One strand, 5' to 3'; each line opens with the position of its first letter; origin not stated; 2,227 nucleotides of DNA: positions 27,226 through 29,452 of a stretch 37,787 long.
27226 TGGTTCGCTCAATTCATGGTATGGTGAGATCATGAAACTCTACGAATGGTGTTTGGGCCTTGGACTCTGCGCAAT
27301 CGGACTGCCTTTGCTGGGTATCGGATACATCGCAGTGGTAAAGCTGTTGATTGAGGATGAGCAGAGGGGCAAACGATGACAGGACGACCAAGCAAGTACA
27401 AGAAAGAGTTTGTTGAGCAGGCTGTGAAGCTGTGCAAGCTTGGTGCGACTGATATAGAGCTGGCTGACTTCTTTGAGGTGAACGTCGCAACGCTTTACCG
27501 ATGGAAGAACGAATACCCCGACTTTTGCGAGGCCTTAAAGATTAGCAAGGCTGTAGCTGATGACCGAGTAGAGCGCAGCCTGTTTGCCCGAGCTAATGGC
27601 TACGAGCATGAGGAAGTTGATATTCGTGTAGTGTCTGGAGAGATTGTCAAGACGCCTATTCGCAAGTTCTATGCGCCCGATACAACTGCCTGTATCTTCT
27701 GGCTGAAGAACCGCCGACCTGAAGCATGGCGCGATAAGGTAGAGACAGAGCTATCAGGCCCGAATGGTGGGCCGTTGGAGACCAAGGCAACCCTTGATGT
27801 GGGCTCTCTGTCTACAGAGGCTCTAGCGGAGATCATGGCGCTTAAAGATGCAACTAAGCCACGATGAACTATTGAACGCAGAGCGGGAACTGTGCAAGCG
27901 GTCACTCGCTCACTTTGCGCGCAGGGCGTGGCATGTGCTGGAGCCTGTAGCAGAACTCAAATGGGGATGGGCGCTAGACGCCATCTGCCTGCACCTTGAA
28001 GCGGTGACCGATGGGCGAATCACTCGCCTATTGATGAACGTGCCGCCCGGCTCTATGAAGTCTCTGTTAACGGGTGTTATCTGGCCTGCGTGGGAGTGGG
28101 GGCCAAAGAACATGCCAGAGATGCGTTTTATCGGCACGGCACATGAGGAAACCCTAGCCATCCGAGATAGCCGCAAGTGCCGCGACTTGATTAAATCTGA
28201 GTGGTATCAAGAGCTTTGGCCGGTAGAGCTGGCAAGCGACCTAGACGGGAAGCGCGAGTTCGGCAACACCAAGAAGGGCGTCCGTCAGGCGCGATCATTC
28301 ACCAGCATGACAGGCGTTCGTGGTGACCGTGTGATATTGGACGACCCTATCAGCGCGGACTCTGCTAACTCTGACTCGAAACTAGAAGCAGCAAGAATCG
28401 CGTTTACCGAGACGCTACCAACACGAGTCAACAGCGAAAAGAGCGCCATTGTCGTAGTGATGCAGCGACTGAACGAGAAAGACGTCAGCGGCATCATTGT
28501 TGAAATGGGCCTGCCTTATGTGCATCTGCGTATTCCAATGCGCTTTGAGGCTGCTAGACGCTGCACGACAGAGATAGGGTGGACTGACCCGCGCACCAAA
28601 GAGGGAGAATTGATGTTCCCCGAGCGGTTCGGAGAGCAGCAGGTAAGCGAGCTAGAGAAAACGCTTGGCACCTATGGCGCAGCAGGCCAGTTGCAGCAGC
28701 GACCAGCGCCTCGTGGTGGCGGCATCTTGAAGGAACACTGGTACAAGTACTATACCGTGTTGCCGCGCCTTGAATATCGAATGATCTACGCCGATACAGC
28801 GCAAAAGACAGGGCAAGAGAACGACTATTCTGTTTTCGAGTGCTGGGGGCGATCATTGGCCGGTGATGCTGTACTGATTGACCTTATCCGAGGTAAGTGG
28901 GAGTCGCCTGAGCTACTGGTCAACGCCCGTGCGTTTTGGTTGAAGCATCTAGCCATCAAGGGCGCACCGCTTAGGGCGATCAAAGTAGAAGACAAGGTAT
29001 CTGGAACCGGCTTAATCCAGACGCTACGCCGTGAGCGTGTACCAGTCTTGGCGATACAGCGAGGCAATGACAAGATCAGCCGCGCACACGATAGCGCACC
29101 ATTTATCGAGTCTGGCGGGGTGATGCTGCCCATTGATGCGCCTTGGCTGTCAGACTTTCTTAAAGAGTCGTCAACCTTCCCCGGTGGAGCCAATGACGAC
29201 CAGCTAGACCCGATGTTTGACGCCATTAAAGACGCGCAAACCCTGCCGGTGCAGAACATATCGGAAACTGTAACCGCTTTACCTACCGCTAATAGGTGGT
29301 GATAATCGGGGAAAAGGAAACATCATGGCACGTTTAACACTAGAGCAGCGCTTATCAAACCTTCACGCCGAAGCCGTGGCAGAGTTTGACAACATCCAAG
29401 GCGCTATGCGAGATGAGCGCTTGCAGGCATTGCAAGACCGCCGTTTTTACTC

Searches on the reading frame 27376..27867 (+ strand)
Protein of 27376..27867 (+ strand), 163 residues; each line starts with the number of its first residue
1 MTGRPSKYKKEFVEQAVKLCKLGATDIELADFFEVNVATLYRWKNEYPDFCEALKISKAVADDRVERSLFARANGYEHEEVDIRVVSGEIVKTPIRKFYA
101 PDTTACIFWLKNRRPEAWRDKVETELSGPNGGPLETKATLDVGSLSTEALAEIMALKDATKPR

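Call 11: search_protein_families(library=pfam, proteins=[window:27376-27867:+])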
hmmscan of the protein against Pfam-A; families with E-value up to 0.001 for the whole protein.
window:27376-27867:+ (163 aa): 2 families
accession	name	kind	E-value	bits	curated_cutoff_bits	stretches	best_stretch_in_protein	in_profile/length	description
PF01527.26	HTH_Tnp_1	-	1.1e-06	29.2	24.1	1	4-57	3-57/75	Transposase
PF02796.21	HTH_7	-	4.1e-05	24.1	23.8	1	3-45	1-43/45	Helix-turn-helix domain of resolvase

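Call 15: search_protein_families(library=phrogs, proteins=[window:27376-27867:+], max_evalue=0.01)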
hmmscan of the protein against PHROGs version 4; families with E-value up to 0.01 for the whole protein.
window:27376-27867:+ (163 aa): 7 families
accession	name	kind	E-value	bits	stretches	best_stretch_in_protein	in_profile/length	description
phrog_309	-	head and packaging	8.1e-56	191.3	1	3-143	133-275/319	terminase small subunit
phrog_28310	-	unknown function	3.4e-07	31.5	1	21-66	21-66/76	-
phrog_23444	-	head and packaging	3.1e-06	28.3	1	62-122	40-102/126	terminase small subunit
phrog_4044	-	head and packaging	3.5e-06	27.6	1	15-142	31-152/180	terminase small subunit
phrog_4102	-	head and packaging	4.1e-06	28.1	1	3-63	10-81/166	terminase small subunit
phrog_2538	-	head and packaging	0.0038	18.3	1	11-55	9-49/129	terminase small subunit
phrog_151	-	integration and excision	0.0059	16.2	1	6-52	126-173/582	transposase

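Call 17: find_related_loci(query=window:27376-27867:+, collection=viral_contigs, flank=3000)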
Query window:27376-27867:+ (163 aa) in viral_contigs; peptide patterns used: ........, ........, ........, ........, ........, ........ (x = any residue, [..] = any of these).
16 stretches matched a pattern; 9 encode a relative of the query (tblastn E <= 1e-3); 9 distinct loci.
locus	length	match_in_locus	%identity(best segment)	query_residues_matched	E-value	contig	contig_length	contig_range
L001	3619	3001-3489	99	1-163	4e-110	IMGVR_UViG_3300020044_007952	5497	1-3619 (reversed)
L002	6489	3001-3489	98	1-163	1e-108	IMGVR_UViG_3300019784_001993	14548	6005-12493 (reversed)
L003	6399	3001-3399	76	3-135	9e-68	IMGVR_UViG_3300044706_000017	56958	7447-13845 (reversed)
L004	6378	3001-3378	75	3-128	2e-64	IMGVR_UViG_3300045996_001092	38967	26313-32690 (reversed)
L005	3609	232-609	76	3-128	6e-63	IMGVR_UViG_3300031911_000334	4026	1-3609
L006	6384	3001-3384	72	1-128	3e-62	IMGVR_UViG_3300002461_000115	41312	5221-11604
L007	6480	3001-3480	53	3-160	7e-49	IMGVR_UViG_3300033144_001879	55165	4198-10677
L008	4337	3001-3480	53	3-160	7e-49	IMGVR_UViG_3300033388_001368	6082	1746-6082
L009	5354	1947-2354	51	3-136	1e-39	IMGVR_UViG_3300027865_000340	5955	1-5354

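Call 24: find_related_loci(query=window:27376-27867:+, collection=metagenome_contigs, flank=3000)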
Query window:27376-27867:+ (163 aa) in metagenome_contigs; peptide patterns used: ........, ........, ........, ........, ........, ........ (x = any residue, [..] = any of these).
154 stretches matched a pattern; 11 encode a relative of the query (tblastn E <= 1e-3); 11 distinct loci.
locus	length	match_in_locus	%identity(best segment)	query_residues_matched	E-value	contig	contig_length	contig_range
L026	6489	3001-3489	98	1-163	9e-109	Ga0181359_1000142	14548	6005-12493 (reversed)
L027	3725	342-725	83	3-128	4e-72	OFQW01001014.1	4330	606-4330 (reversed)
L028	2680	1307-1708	73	3-136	8e-69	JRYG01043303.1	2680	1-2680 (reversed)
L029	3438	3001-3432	69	3-146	3e-65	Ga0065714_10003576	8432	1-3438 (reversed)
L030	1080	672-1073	72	2-135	6e-69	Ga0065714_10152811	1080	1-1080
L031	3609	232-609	76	3-128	5e-63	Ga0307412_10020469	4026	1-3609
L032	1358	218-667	65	3-152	4e-66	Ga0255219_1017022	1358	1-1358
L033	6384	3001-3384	72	1-128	2e-62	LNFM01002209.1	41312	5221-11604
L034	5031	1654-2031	67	3-128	1e-57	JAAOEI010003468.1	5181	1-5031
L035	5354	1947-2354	51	3-136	8e-40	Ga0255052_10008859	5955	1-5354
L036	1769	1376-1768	42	3-119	4e-24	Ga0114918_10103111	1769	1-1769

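Call 44: find_homologous_proteins(query=window:27376-27867:+, max_evalue=1e-40)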
Query window:27376-27867:+ (163 aa): 2156 proteins with E <= 1e-40 among 4486 candidates; the best 120 are listed.
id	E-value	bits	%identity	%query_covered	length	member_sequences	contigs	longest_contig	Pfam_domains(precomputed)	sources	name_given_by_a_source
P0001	2.0e-102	358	99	100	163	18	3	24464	PF01527.27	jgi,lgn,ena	jgi:transposase-like protein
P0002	3.3e-94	331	92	99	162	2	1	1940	-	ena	-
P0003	5.2e-71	256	73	98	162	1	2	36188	-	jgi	jgi:hypothetical protein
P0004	1.2e-70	255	90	75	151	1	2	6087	PF01527.27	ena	-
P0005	2.5e-69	250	77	86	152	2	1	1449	PF01527.27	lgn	-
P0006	4.5e-69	250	73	90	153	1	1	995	-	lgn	-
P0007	4.7e-69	250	76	83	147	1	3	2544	PF01527.27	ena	-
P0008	1.9e-67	244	67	98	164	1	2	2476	-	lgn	-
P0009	2.2e-67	244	69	98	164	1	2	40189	-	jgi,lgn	-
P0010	2.3e-67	244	78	81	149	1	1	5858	PF01527.27,PF02796.22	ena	-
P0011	3.4e-67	244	70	98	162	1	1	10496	-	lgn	-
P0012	3.5e-67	243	67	98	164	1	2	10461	-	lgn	-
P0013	3.6e-67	243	87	75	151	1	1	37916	PF01527.27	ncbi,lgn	-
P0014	4.2e-67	243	69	98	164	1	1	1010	-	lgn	-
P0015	6.8e-67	243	74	83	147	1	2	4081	PF01527.27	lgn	-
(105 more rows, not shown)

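Call 45: find_encoding_contigs(protein=P0001, flank=2500, max_places=10)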
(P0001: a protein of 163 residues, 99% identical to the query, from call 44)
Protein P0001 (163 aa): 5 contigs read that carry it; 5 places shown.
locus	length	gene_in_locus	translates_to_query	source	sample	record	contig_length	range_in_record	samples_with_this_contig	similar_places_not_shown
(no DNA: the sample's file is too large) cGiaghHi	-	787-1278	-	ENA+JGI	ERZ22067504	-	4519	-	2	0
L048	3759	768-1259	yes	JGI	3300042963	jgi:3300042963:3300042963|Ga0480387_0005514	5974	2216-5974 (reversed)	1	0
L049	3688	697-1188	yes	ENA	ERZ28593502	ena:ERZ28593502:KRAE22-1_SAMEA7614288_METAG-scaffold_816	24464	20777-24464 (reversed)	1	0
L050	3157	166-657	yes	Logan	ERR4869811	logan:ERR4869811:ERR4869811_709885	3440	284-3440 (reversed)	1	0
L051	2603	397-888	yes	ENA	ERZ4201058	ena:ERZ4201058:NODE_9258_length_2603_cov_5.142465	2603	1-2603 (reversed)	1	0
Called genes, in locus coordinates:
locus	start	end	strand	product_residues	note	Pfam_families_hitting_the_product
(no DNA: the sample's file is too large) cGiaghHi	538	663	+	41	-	-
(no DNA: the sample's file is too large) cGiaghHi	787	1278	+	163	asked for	PF01527:HTH_Tnp_1 (weak)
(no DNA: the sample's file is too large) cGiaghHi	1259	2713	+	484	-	PF17289:Terminase_6C (weak)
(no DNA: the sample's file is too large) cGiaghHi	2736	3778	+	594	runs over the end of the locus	?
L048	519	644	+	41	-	-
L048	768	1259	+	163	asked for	PF01527:HTH_Tnp_1 (weak)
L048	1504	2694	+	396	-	PF17289:Terminase_6C (weak)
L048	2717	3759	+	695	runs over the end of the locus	PF16510:P22_portal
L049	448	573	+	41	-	-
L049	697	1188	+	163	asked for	PF01527:HTH_Tnp_1 (weak)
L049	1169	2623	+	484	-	PF17289:Terminase_6C (weak)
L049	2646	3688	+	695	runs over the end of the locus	PF16510:P22_portal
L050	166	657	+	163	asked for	PF01527:HTH_Tnp_1 (weak)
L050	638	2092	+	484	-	PF17289:Terminase_6C (weak)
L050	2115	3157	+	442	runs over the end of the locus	?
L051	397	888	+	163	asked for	PF01527:HTH_Tnp_1 (weak)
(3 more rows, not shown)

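Call 46: find_encoding_contigs(protein=P0002, flank=2500, max_places=10)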
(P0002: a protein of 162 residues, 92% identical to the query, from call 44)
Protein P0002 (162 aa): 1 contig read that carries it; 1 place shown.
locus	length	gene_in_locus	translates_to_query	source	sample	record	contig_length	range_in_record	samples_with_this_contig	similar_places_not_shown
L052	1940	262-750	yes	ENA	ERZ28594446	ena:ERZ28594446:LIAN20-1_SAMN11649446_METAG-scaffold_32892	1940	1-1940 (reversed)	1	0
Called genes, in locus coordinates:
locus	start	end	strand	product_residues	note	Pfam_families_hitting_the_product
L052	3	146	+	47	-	?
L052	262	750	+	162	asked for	-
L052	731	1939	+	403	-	?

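Call 47: list_cluster_members(proteins=[P0001])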
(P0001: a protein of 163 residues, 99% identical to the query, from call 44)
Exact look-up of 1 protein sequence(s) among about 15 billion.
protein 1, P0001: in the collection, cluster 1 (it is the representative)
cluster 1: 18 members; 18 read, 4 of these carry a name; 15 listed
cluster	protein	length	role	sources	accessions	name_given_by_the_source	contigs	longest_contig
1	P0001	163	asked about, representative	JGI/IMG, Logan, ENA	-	transposase-like protein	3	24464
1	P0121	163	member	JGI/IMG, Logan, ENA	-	hypothetical protein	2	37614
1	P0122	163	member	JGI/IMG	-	transposase-like protein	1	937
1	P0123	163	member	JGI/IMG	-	hypothetical protein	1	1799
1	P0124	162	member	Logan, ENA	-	-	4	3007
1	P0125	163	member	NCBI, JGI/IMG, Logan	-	-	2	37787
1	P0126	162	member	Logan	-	-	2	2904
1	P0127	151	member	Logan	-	-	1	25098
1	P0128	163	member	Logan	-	-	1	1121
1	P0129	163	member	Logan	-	-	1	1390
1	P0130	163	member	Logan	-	-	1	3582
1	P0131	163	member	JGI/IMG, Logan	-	-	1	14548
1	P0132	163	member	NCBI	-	-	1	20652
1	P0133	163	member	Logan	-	-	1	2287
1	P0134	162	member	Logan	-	-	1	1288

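Call 50: find_encoding_contigs(protein=P0121, flank=2000, max_places=6)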
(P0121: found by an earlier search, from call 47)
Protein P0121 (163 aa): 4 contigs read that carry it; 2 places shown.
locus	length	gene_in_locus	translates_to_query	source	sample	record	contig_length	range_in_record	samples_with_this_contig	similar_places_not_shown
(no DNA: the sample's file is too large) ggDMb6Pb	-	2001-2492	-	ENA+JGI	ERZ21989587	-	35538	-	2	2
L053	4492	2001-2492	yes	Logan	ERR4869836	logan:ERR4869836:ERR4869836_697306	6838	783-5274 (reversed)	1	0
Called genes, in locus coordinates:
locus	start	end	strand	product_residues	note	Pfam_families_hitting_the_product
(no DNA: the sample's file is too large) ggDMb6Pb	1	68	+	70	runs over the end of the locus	-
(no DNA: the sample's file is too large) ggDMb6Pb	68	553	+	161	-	-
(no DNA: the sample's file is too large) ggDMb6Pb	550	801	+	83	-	-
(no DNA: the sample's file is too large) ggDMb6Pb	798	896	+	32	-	-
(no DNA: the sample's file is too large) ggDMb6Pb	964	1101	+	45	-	-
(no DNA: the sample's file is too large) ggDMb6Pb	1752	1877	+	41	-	-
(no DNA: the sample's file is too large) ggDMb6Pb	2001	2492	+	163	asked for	PF01527:HTH_Tnp_1 (weak)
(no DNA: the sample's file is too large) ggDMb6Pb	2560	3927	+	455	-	PF17289:Terminase_6C (weak)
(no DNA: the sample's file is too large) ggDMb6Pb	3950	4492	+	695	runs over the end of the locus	PF16510:P22_portal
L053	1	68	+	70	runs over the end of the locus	-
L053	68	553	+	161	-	-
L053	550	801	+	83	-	-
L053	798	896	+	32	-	-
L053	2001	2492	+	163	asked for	PF01527:HTH_Tnp_1 (weak)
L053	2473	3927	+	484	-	PF17289:Terminase_6C (weak)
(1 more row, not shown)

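Call 51: find_encoding_contigs(protein=P0127, flank=2000, max_places=6)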
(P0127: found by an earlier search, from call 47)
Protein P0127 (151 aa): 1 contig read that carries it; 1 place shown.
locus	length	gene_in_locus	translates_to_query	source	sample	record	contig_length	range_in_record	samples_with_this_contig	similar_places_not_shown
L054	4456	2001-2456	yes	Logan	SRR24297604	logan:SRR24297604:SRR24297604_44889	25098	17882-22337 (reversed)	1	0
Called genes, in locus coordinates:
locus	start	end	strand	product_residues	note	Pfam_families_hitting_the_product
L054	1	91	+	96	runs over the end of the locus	-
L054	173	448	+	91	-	-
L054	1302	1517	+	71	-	-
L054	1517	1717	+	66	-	-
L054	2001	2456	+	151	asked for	PF01527:HTH_Tnp_1 (weak)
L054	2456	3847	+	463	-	PF03237:Terminase_6N (weak)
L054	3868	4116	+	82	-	-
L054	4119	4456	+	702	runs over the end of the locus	-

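Call 52: find_encoding_contigs(protein=P0132, flank=2000, max_places=6)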
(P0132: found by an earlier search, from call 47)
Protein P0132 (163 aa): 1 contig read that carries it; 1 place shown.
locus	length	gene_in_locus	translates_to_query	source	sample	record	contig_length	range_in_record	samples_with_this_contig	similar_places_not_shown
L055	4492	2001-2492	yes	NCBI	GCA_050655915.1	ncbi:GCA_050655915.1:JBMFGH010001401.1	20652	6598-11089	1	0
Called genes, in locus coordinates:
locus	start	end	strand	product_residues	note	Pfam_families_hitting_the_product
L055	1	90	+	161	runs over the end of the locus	-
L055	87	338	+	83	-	-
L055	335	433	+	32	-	-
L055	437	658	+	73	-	-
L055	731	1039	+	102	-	-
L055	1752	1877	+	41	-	-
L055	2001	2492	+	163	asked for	PF01527:HTH_Tnp_1 (weak)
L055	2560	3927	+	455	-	PF17289:Terminase_6C (weak)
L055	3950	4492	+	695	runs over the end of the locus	PF16510:P22_portal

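Call 55: find_encoding_contigs(protein=P0124, flank=1500, max_places=6)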
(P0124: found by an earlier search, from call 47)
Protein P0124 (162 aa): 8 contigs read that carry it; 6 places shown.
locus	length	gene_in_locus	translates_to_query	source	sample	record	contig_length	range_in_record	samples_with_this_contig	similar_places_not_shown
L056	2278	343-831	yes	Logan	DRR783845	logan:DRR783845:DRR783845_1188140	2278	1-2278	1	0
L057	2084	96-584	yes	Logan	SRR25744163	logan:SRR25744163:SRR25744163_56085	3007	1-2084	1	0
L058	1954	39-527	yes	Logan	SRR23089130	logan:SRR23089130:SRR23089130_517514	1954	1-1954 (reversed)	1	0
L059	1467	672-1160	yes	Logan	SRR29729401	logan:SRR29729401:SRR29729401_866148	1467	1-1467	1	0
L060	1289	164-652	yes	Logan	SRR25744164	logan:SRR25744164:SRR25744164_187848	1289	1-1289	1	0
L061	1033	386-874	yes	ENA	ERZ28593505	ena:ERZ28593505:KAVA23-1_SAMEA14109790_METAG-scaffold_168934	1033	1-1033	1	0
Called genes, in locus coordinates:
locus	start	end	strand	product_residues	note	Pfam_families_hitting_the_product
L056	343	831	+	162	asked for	-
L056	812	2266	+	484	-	PF17289:Terminase_6C (weak)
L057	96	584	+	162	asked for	-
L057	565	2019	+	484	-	PF17289:Terminase_6C (weak)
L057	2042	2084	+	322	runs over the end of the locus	?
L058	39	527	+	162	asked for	-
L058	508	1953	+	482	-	?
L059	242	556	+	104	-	-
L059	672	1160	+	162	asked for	-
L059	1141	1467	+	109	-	?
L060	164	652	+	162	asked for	-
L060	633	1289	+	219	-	?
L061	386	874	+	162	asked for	-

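Call 56: find_encoding_contigs(protein=P0130, flank=1500, max_places=6)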
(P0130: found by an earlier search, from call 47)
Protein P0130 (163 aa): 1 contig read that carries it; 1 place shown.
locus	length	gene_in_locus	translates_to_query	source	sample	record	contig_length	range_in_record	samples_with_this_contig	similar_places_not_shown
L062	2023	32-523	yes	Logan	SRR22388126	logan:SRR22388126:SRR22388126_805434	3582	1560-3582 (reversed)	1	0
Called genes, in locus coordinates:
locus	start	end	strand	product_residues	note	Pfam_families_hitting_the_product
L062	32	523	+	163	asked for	PF01527:HTH_Tnp_1 (faint), PF02796:HTH_7 (faint)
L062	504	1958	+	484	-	PF17289:Terminase_6C (weak)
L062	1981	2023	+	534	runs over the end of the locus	?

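Call 57: find_encoding_contigs(protein=P0126, flank=1500, max_places=6)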
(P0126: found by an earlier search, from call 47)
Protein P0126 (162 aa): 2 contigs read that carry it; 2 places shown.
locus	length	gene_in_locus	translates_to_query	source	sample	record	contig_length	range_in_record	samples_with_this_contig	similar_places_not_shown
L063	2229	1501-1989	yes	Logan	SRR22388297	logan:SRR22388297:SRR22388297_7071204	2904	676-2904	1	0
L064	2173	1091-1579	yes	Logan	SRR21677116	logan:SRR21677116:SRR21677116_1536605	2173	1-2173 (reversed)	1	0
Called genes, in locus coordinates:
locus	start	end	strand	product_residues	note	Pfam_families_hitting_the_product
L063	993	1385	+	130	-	-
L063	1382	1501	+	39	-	-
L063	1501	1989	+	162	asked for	-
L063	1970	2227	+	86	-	?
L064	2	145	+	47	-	?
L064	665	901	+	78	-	-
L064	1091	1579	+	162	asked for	-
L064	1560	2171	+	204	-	?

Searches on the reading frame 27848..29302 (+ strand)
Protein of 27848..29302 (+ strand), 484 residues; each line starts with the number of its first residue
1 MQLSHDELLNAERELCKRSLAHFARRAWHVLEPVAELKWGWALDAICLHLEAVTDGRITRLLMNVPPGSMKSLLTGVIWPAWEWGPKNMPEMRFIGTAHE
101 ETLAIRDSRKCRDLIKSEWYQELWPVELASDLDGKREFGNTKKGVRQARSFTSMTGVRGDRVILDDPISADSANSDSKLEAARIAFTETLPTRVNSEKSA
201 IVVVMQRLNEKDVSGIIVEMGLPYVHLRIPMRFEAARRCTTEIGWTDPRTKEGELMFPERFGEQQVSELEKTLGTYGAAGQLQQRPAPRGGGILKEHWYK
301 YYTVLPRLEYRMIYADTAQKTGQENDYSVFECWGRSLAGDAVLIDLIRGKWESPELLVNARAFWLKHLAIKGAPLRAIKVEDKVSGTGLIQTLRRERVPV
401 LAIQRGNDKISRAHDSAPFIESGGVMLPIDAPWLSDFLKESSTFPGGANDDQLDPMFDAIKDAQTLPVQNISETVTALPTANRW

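Call 11: search_protein_families(library=pfam, proteins=[window:27848-29302:+])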
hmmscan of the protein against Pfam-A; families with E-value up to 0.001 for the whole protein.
window:27848-29302:+ (484 aa): 1 family
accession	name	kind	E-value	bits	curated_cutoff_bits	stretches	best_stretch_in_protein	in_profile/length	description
PF17289.8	Terminase_6C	-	5e-06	27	22.6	1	313-460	1-152/155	Terminase RNaseH-like domain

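Call 13: search_dna_similar(query=window:27848-29302:+, collection=phages, mode=protein, max_rows=25)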
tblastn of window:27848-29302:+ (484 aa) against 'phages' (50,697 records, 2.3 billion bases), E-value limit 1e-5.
Records with a match: 1711; places in all: 1750; records where one place covers at least 80% of the query: 1434.
Best place of each record, by identity: 60-80% 1; <60% 1710.
By first word of the organism name: Klebsiella 446; Escherichia 340; Vibrio 101; Microbacterium 82; Acinetobacter 51; Bacteriophage 43; Brucella 41; Helicobacter 40; Caulobacter 39; Shigella 36; and 80 more.
By host as written in the record: - 212; Klebsiella pneumoniae 197; Escherichia coli 95; Escherichia coli DSM 12242 43; Escherichia coli K-12 MG1655 35; Helicobacter pylori 30; Microbacterium paraoxydans NWU1 27; Microbacterium foliorum NRRL B-24224 27; and 456 more.
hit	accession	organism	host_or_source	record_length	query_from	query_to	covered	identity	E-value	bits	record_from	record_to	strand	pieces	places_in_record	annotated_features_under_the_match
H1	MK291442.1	Paracoccus phage vB_PkoS_Pkon1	Paracoccus kondratievae NCIMB 13773T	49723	1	462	95%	66.3%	0e+0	646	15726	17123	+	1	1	terminase large subunit | terminase small subunit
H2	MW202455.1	Caudoviricetes sp.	Manatee Spring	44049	7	462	94%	57.7%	6e-164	519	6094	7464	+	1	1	large terminase | terminase small subunit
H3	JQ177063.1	Aeromonas phage vB_AsaM-56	Aeromonas salmonicida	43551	1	461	95%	45.8%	1e-120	394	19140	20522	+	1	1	putative TerL large-subunit terminase | putative TerS small-subunit terminase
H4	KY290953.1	Aeromonas phage 51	Aeromonas salmonicida HER1108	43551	1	461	95%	45.8%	1e-120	394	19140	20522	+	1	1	terminase large subunit | terminase small subunit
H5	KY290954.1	Aeromonas phage 56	Aeromonas salmonicida HER1084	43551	1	461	95%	45.8%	1e-120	394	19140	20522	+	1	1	terminase large subunit | terminase small subunit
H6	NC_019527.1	Aeromonas phage vB_AsaM-56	Aeromonas salmonicida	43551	1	461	95%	45.8%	1e-120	394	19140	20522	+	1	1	terminase large subunit | putative TerS small-subunit terminase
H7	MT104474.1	Pseudomonas phage MR14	-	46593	3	462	95%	42.5%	7e-103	343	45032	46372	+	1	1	terminase large subunit | putative endonuclease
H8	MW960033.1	Rhizobium phage RHph_X3_2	Sinorhizobium americanum X3_2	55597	13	454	91%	44.1%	3e-118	387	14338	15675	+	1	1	terminase large subunit protein | terminase small subunit protein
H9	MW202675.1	Caudoviricetes sp.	Manatee Spring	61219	12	454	92%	42.9%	2e-108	358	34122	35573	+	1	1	terminase large subunit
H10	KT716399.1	Pseudomonas phage POR1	Pseudomonas oryzihabitans J81P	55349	1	462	95%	40.1%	5e-102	340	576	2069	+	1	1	putative large terminase | putative small terminase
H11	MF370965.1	Pseudoalteromonas phage SL25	Pseudoalteromonas sp.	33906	35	467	89%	42.2%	3e-100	335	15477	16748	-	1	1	putative large terminase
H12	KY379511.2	Pseudoalteromonas phage PHS21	Pseudoalteromonas marina mano4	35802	35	467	89%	42.0%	1e-100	336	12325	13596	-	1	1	putative large terminase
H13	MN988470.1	Rhizobium phage RHph_TM3_3_9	Rhizobium etli T3_9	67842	12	459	93%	40.0%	1e-90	308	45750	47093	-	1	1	terminase large subunit protein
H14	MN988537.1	Rhizobium phage RHph_TM3_3_10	Rhizobium etli T3_10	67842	12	459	93%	40.0%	1e-90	308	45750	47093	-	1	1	terminase large subunit protein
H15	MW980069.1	Rhizobium phage RHEph19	Rhizobium etli sv. phaseoli N561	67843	12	459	93%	40.0%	1e-90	308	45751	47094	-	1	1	terminase large subunit protein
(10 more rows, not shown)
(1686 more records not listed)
